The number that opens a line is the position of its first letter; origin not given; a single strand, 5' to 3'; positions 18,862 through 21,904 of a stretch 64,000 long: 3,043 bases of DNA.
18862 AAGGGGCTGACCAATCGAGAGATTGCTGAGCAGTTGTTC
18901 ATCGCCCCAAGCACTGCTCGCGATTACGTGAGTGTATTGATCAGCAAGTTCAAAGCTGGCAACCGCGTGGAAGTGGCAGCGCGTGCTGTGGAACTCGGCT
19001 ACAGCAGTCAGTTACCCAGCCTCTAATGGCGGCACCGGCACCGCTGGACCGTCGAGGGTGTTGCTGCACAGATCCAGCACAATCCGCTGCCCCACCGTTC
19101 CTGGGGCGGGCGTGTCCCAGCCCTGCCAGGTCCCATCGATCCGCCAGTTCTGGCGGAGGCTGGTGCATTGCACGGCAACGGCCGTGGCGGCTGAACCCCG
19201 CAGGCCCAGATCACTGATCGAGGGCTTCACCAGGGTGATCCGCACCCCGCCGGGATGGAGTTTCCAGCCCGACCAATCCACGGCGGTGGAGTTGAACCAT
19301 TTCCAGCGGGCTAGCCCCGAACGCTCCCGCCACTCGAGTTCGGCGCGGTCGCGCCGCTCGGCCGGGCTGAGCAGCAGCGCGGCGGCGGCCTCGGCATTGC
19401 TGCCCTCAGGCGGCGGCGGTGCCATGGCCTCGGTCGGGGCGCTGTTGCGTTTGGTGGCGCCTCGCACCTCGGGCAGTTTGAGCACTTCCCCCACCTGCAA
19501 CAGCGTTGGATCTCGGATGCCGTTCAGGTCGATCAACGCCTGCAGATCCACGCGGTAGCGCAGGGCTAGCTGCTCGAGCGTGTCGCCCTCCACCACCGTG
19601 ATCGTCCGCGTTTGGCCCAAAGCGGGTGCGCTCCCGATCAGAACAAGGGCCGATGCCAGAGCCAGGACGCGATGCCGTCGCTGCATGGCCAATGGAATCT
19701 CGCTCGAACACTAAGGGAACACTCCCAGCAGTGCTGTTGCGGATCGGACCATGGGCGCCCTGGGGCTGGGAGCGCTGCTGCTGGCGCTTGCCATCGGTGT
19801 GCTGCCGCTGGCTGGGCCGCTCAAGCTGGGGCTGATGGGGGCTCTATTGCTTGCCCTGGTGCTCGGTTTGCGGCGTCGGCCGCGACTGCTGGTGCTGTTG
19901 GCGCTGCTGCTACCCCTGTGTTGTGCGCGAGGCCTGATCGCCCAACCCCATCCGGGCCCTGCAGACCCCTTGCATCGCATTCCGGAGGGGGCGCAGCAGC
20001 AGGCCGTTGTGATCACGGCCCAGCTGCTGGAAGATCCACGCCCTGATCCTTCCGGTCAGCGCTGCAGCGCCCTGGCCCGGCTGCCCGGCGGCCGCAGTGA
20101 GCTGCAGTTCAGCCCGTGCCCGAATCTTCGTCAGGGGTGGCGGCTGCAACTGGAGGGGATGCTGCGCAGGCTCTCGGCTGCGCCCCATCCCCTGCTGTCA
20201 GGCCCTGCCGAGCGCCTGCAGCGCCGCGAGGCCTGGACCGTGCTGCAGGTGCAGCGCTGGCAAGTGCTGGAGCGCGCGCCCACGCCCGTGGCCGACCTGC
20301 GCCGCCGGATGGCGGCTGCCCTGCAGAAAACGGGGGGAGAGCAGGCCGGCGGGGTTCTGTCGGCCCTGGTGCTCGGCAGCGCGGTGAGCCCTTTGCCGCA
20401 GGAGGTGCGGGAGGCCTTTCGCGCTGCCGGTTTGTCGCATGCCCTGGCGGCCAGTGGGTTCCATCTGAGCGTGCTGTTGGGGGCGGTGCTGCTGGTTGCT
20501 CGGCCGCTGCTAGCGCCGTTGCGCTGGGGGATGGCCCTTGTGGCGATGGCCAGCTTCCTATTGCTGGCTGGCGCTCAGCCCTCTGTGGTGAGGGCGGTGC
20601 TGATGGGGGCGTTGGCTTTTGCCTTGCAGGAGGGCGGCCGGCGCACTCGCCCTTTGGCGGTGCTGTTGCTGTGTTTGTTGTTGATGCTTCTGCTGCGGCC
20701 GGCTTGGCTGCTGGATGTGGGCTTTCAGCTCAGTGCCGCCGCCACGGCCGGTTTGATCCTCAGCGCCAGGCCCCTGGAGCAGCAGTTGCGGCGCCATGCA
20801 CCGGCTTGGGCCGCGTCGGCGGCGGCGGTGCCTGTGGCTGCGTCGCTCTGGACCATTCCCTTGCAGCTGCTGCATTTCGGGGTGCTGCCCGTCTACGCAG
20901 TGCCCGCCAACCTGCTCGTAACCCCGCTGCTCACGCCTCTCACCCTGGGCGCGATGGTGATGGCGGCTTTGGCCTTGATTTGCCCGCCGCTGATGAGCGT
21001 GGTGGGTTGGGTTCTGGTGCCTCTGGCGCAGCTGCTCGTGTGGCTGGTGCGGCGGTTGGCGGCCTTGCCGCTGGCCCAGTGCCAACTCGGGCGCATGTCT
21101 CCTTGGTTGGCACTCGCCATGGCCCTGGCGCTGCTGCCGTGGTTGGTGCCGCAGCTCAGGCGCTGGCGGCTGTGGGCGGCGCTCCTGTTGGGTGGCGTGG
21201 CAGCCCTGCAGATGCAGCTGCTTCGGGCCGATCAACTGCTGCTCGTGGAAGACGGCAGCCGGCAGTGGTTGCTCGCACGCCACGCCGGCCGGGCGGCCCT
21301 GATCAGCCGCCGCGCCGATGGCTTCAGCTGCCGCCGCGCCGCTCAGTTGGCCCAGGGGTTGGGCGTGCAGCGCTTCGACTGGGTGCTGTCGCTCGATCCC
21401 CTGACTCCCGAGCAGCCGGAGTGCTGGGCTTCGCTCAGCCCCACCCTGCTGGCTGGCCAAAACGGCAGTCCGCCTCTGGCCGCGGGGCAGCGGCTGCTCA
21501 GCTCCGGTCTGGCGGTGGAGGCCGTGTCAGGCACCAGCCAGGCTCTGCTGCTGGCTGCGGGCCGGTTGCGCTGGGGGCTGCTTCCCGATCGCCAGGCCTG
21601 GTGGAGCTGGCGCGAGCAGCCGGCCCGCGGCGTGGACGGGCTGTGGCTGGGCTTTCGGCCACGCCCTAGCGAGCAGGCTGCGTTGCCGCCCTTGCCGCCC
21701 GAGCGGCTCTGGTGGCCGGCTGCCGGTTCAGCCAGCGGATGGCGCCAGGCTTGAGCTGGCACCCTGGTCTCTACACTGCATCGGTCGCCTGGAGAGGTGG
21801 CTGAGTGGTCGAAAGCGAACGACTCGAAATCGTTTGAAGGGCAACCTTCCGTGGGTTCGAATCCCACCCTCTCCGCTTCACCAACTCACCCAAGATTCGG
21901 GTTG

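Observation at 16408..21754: Chitinase - LuxR - LysM cassette next to comEC: candidate chitin-sensing surface/competence module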

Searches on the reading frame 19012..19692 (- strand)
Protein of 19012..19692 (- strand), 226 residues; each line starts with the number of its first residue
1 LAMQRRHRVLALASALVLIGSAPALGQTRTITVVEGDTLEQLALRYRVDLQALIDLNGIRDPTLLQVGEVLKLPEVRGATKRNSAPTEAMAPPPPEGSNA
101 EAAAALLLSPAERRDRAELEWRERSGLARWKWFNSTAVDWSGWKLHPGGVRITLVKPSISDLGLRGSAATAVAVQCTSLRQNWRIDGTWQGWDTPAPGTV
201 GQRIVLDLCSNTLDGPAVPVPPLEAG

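Call 3: search_protein_families(library=pfam, proteins=[window:19012-19692:-], max_evalue=0.01)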
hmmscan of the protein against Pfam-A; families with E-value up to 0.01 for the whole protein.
window:19012-19692:- (226 aa): 1 family
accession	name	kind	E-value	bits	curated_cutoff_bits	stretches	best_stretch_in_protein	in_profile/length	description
PF01476.26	LysM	-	3.1e-13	49.9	20.9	1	31-74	1-43/43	LysM domain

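Call 4: search_protein_families(library=ncbifam, proteins=[window:19012-19692:-], max_evalue=0.01)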
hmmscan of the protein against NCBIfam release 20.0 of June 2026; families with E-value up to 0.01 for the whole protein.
window:19012-19692:- (226 aa): 9 families
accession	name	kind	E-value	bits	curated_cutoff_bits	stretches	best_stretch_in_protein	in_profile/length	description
NF047755.1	LIC_10271_M23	exception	8.3e-06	25.7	180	1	26-85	22-79/207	LIC_10271 family cell wall hydrolase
TIGR02899.1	spore_safA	subfamily_domain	1.9e-05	24.5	67.85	1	33-74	1-43/44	SafA/ExsA family spore coat assembly protein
NF040883.1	amid_act_ActS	equivalog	2.7e-05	23.6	375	1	27-86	32-88/242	amidase activator ActS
NF008050.0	PRK10783.1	equivalog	0.00088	17.7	508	1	26-83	341-397/457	murein transglycosylase D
NF052398.1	Agg_Promo_Fact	equivalog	0.00095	19.4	170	1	12-88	13-87/202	aggregation-promoting factor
NF050804.1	CellDivDipMCaul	equivalog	0.002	17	900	1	30-98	360-431/634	cell division endopeptidase DipM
NF047657.1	CellWlHdaseLepto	equivalog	0.0045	16.5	400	1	29-84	27-82/221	hypothetical protein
NF042931.1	SAG1386_EF1546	equivalog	0.0052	16.9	80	1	27-73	108-157/158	SAG1386/EF1546 family surface-associated protein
NF010723.1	PRK14125.1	equivalog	0.0095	15.9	60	0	13-48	16-54/87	cell division suppressor protein YneA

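Call 25: find_homologous_proteins(query=window:19012-19692:-)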
Query window:19012-19692:- (226 aa): 332 proteins with E <= 0.001 among 7363 candidates; the best 120 are listed.
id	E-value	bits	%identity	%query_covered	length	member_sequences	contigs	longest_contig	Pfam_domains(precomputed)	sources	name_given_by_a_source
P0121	1.1e-142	491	100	99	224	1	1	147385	PF01476.27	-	-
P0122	8.7e-141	485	99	98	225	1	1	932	PF01476.27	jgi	-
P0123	3.5e-137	473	97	99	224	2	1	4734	PF01476.27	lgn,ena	-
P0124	2.7e-136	470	96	99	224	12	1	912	PF01476.27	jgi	jgi:hypothetical protein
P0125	1.7e-135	468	96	99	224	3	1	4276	PF01476.27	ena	-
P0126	2.1e-135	467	96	97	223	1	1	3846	PF01476.27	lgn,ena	-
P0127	3.8e-135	466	96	97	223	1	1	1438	PF01476.27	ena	-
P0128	9.9e-135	465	95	99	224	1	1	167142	PF01476.27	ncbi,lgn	-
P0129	1.2e-134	465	96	97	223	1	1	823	PF01476.27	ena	-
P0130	6.7e-134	462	96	97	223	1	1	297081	PF01476.27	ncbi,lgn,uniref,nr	ncbi:MAG: LysM domain-containing protein [Vulcanococcus sp.]|uniref:LysM peptidoglycan-binding domai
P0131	7.6e-134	462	96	97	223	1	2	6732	PF01476.27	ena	-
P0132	8.6e-134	462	96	97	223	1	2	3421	PF01476.27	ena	-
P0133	1.4e-133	461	95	94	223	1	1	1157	PF01476.27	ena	-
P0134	1.8e-133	461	96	94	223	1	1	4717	PF01476.27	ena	-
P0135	2.3e-133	461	96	94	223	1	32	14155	PF01476.27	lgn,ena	-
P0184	3.1e-106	372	80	94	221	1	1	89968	PF01476.27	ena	-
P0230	4.4e-88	312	68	95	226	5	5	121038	PF01476.27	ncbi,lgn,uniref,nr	ncbi:LysM peptidoglycan-binding domain-containing protein [Vulcanococcus limneticus]|uniref:LysM pep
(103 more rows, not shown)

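Call 27: find_encoding_contigs(protein=P0130, flank=7000, max_places=2)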
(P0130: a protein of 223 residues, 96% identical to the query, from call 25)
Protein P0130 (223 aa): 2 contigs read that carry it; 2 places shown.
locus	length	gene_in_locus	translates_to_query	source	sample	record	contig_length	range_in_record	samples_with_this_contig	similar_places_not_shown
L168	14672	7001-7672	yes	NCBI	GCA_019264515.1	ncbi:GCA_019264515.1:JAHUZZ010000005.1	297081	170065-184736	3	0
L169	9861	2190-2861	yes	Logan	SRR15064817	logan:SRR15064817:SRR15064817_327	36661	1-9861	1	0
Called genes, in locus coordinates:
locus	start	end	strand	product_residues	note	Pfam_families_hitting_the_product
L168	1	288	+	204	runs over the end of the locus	PF00574:CLP_protease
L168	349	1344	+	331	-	PF00670:AdoHcyase_NAD (faint), PF02826:2-Hacid_dh_C, PF03446:NAD_binding_2 (weak), PF03807:F420_oxidored (weak), PF07991:KARI_N, PF01450:KARI_C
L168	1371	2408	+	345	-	PF03186:CobD_Cbib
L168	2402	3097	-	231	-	PF02397:Bac_transf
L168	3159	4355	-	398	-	PF00534:Glycos_transf_1, PF13692:Glyco_trans_1_4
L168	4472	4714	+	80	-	-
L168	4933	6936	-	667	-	PF13567:DUF4131, PF03772:Competence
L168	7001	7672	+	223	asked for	PF01476:LysM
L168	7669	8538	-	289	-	PF02091:tRNA-synt_2e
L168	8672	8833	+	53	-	-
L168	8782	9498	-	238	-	PF01209:Ubie_methyltran, PF13489:Methyltransf_23, PF01135:PCMT (weak), PF13847:Methyltransf_31, PF08241:Methyltransf_11, PF08242:Methyltransf_12, PF13649:Methyltransf_25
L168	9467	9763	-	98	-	-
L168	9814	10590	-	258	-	PF00977:His_biosynth, PF00478:IMPDH (faint), PF03060:NMO (faint)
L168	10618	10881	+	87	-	PF11061:Tsr0524-like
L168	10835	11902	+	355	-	PF01040:UbiA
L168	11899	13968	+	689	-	-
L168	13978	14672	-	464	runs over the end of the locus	PF01029:NusB, PF13649:Methyltransf_25 (faint), PF22458:RsmF-B_ferredox, PF01189:Methyltr_RsmB-F, PF01728:FtsJ (weak), PF13847:Methyltransf_31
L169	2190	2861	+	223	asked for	PF01476:LysM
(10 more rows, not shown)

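Call 28: find_encoding_contigs(protein=P0230, flank=7000, max_places=2)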
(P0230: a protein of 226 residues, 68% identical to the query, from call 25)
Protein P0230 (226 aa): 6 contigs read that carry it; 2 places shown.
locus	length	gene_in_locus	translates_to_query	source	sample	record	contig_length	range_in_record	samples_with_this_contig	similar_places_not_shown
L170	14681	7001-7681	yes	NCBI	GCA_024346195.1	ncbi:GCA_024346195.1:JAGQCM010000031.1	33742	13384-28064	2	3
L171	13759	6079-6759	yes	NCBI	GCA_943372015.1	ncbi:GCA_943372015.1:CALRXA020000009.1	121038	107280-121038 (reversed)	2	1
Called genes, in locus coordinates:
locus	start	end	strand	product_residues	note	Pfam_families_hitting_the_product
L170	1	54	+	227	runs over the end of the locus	-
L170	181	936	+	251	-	-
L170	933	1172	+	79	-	-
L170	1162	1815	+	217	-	-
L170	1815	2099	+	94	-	-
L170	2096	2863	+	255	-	PF02498:Bro-N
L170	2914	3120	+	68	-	PF05930:Phage_AlpA, PF12728:HTH_17 (weak)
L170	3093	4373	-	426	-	PF13356:Arm-DNA-bind_3, PF22022:Phage_int_M, PF00589:Phage_integrase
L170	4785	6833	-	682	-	PF13567:DUF4131 (weak), PF03772:Competence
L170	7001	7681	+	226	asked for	PF01476:LysM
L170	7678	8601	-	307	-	PF02091:tRNA-synt_2e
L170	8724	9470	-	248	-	PF00563:EAL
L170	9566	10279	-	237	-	PF01209:Ubie_methyltran, PF13489:Methyltransf_23, PF13847:Methyltransf_31, PF08241:Methyltransf_11, PF08242:Methyltransf_12, PF13649:Methyltransf_25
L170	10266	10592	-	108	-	-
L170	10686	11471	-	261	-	PF00977:His_biosynth, PF00478:IMPDH (faint), PF03060:NMO (faint)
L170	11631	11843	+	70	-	PF11061:Tsr0524-like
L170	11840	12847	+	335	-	PF01040:UbiA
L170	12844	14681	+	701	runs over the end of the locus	PF00912:Transgly, PF00905:Transpeptidase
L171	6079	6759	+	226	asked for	PF01476:LysM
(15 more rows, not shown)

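Call 29: find_encoding_contigs(protein=P0184, flank=7000, max_places=2)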
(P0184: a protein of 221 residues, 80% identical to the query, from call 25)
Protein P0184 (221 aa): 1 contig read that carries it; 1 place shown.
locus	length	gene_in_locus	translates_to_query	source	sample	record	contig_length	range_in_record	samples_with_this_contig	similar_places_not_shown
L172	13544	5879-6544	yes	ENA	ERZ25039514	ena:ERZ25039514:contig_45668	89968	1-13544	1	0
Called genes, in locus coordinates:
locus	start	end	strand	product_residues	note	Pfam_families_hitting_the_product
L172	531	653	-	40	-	-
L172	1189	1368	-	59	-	-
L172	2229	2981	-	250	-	PF00589:Phage_integrase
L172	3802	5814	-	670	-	PF13567:DUF4131, PF03772:Competence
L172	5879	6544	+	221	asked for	PF01476:LysM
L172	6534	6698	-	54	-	PF02091:tRNA-synt_2e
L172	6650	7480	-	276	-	PF02091:tRNA-synt_2e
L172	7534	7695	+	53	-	-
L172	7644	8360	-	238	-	PF01209:Ubie_methyltran, PF13489:Methyltransf_23, PF13847:Methyltransf_31, PF08241:Methyltransf_11, PF08242:Methyltransf_12, PF13649:Methyltransf_25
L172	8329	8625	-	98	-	-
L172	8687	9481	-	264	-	PF00977:His_biosynth, PF03060:NMO (faint)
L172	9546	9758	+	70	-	PF11061:Tsr0524-like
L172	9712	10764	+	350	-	PF01040:UbiA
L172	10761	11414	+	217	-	PF00912:Transgly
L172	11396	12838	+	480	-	PF00905:Transpeptidase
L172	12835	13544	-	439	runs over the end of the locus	PF01029:NusB, PF22458:RsmF-B_ferredox, PF01189:Methyltr_RsmB-F, PF13649:Methyltransf_25 (faint), PF13847:Methyltransf_31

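Call 63: search_solved_structures(query=window:19012-19686:-, max_evalue=1)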
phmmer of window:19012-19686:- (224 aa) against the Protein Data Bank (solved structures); distinct sequences matched with E-value up to 1: 16.
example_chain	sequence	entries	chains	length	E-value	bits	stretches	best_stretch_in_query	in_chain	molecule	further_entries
4uz2_A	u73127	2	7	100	1.7e-14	57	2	26-74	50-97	CELL WALL-BINDING ENDOPEPTIDASE-RELATED PROTEIN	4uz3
4xcm_A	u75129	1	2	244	1.2e-13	54.2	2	26-91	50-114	Cell wall-binding endopeptidase-related protein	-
4b8v_A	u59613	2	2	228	2.2e-11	46.7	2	29-78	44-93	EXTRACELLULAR PROTEIN 6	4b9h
8i2e_B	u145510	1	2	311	2.2e-10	43.5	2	24-84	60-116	Probable peptidoglycan endopeptidase LytE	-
11ci_A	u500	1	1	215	0.00017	24.2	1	25-73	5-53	Probable cell wall hydrolase LytN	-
2l9y_A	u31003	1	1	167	0.00033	23.3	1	23-76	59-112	CVNH-LysM lectin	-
5jce_A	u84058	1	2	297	0.006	19.2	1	30-89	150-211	Chitin elicitor-binding protein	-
5jcd_A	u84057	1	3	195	0.012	18.2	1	30-72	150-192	Chitin elicitor-binding protein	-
7r1l_A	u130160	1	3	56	0.017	17.7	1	30-74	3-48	Spore coat assembly protein SafA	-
5c8o_A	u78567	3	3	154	0.028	17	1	25-71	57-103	MoCVNH3 variant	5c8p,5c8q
4s3j_A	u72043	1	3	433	0.1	15.2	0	31-81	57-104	Cortical-lytic enzyme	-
5yz6_A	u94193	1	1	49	0.19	14.3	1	28-72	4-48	Chitinase, lysozyme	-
2mkx_A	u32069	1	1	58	0.2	14.2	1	25-69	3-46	Autolysin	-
5k2l_A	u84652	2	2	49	0.26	13.8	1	28-72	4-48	Chitinase, lysozyme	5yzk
4s3k_A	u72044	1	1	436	0.29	13.7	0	27-72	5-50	Spore germination protein YaaH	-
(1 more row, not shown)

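Call 75: predict_structure(alignment_id=A4)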
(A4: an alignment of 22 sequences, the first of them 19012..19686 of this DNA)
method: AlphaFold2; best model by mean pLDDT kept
length: 224 residues; sequences in the alignment: 22
mean_pLDDT: 48.3   pTM: 0.26
mean pLDDT of the five models: 48.3, 47.0, 45.9, 45.1, 44.2
residues with pLDDT >= 90: 0; 70-90: 46; 50-70: 15; < 50: 163
segments of 3 or more residues with pLDDT < 50: 1-25, 75-107, 124-193, 195-224
pLDDT, mean of each block of 10 residues (from residue 1): 41 37 60 80 84 83 80 50 30 32 38 55 48 40 36 47 40 33 36 46 39 32 36
secondary structure, 60 per line:
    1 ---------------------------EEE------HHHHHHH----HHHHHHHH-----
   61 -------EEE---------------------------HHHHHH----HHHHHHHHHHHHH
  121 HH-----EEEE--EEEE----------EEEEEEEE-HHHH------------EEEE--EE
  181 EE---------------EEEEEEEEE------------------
elements in order: E28-30 H37-43 H48-55 E68-70 H98-103 H108-122 E128-131 E134-137 E148-155 H157-160 E173-176 E179-182 E198-206

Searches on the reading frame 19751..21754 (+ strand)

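Call 3: search_protein_families(library=pfam, proteins=[window:19751-21754:+], max_evalue=0.01)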
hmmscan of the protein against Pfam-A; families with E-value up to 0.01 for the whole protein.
window:19751-21754:+ (667 aa): 2 families
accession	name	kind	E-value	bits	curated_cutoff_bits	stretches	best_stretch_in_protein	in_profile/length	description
PF03772.21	Competence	-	6.9e-55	186.7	23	1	213-468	7-267/270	Competence protein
PF13567.11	DUF4131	-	3e-08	34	31.6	1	26-140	10-132/165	Domain of unknown function (DUF4131)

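Call 4: search_protein_families(library=ncbifam, proteins=[window:19751-21754:+], max_evalue=0.01)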
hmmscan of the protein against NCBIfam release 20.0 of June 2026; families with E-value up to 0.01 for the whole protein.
window:19751-21754:+ (667 aa): 4 families
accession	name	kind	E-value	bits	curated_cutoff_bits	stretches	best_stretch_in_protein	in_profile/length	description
TIGR00361.1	ComEC_Rec2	equivalog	6.9e-34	117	190.05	1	166-496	99-436/663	DNA internalization-related competence protein ComEC/Rec2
TIGR00360.1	ComEC_N-term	subfamily_domain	6.1e-30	104.7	36.5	1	229-398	2-168/171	ComEC/Rec2-related protein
NF008580.0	PRK11539.1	equivalog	8.6e-18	64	969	1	181-491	180-495/758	ComEC family protein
NF045979.1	ComEC_MAG0480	equivalog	4.5e-06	25.7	150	1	204-340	200-337/461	MAG0480 family ComEC-like protein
